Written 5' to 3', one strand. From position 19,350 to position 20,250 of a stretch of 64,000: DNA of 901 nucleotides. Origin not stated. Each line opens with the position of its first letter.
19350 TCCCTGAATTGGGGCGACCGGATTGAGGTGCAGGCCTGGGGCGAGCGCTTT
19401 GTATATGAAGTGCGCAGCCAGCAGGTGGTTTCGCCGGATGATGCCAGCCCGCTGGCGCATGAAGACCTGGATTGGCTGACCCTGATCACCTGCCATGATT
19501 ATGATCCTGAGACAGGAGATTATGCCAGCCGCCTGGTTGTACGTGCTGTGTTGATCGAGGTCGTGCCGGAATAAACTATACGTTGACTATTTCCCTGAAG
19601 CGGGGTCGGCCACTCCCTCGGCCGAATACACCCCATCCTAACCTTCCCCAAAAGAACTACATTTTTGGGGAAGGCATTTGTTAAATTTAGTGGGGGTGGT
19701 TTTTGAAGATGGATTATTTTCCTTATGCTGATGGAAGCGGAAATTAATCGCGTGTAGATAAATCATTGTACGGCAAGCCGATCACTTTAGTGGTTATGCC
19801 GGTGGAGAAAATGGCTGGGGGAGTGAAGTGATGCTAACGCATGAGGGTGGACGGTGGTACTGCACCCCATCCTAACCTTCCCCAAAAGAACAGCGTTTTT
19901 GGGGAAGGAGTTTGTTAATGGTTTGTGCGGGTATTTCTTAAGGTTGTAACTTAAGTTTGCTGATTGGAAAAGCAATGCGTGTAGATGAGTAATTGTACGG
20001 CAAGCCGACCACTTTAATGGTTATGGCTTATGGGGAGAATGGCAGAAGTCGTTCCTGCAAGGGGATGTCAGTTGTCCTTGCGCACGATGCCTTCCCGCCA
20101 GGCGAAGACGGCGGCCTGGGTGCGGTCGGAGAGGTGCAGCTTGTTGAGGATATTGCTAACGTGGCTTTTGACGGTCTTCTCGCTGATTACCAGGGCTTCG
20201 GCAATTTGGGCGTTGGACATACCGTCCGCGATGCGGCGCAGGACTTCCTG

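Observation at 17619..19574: Secreted ELW-repeat propeller fused in cis to a sortase domain, with an LPNSG sorting-like motif at the junction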

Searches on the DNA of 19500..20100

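Call 59: search_rna_families(source=window, start=19500, end=20100, threshold=evalue, max_evalue=1)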
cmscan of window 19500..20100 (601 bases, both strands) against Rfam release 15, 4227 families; matches with E-value up to 1: 2.
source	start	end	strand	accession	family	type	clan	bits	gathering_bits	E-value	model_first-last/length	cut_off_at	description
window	19834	19918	+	RF03135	L4-Archaeoglobi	Cis-reg; leader;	-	18.7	34.5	0.87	1-85/85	no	L4-Archaeoglobi ribosomal protein leades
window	19505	19524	+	RF03012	Mu-gpT-DE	Gene; sRNA;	-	15.4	49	0.89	1-53/53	no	Mu-gpT-DE RNA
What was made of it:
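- Tried and rejected: Rfam on the downstream repeat found nothing above noise (call 59).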
